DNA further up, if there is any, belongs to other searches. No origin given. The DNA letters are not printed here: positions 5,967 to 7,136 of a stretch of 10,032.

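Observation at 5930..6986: Rep_3 initiator without recognisable iterons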

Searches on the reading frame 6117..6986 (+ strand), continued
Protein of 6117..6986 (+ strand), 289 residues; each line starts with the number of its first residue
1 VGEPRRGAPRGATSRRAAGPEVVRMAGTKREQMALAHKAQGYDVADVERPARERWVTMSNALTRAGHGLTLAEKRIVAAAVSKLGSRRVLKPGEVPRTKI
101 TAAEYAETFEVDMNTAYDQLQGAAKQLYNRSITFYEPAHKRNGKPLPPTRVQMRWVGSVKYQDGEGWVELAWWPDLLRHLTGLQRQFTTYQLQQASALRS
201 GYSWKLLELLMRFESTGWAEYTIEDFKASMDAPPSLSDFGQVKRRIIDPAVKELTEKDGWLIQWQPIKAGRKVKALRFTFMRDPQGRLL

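Call 53: list_cluster_members(proteins=[window:6189-6983:+])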
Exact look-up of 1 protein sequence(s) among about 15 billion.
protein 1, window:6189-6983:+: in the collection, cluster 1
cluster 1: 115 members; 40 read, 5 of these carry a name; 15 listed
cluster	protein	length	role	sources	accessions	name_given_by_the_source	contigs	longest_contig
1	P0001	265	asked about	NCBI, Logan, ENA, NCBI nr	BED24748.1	hypothetical protein VEE46_45160 (plasmid) [Escherichia coli] | hypothetical protein VEE46_45160 [Escherichia coli]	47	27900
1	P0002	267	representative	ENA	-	-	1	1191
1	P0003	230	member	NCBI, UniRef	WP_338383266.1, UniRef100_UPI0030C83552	replication initiation protein [Escherichia coli] | replication initiation protein n=1 Tax=Escherichia coli TaxID=562 RepID=UPI0030C83552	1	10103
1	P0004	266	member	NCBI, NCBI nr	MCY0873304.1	MAG: replication initiation protein [Acidithiobacillus caldus] | replication initiation protein [Acidithiobacillus caldus]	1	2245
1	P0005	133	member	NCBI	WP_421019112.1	replication initiation protein, partial [Klebsiella pneumoniae]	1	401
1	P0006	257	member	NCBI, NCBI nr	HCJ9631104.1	TPA: replication initiation protein [Escherichia coli] | replication initiation protein [Escherichia coli]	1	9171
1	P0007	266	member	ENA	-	-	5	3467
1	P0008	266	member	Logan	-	-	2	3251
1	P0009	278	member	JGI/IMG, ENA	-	-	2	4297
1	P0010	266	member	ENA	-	-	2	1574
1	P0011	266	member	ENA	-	-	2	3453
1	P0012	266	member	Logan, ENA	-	-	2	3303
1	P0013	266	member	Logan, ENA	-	-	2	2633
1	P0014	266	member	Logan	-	-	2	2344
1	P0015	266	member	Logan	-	-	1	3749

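Call 59: find_encoding_contigs(protein=P0007, flank=3000, max_places=4)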
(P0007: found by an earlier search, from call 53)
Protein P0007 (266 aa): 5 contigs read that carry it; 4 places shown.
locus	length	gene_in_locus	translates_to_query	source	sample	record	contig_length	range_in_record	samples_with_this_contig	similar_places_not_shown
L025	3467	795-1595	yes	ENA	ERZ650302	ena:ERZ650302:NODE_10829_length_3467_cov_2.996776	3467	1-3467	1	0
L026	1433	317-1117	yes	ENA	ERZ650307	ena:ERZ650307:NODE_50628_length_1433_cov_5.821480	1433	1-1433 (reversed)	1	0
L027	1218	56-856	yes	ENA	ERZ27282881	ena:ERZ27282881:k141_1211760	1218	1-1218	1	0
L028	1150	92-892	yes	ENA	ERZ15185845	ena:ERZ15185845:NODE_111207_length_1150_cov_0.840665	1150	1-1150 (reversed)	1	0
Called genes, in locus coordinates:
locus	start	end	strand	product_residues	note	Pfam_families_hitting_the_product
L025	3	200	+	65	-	?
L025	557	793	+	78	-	-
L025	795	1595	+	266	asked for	PF01051:Rep3_N, PF21205:Rep3_C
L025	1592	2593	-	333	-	PF01118:Semialdhyde_dh, PF02774:Semialdhyde_dhC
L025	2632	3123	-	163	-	PF07963:N_methyl (weak), PF05173:DapB_C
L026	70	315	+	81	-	-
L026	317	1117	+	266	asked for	PF01051:Rep3_N, PF21205:Rep3_C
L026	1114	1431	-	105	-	?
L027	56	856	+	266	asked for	PF01051:Rep3_N, PF21205:Rep3_C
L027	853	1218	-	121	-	?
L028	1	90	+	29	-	?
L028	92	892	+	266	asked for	PF01051:Rep3_N, PF21205:Rep3_C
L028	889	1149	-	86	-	?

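Call 60: find_encoding_contigs(protein=P0009, flank=3000, max_places=4)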
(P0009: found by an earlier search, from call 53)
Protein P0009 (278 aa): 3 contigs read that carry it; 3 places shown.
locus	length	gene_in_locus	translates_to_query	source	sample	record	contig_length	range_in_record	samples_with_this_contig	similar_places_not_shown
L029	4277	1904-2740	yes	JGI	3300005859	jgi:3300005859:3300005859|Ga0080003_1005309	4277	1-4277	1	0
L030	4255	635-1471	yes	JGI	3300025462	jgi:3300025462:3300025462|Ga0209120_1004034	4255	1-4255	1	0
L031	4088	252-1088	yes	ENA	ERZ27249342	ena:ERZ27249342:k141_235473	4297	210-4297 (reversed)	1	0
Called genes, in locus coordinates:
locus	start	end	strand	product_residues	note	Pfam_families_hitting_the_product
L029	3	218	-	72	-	?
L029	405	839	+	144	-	PF06412:TraD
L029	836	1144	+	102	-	-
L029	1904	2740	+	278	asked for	PF01051:Rep3_N, PF21205:Rep3_C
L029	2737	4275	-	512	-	?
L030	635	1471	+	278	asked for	PF01051:Rep3_N, PF21205:Rep3_C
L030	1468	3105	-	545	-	PF03389:MobA_MobL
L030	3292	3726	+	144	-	PF06412:TraD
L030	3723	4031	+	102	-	-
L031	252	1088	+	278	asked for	PF01051:Rep3_N, PF21205:Rep3_C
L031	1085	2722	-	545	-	PF03389:MobA_MobL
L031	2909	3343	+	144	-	PF06412:TraD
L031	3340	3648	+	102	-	-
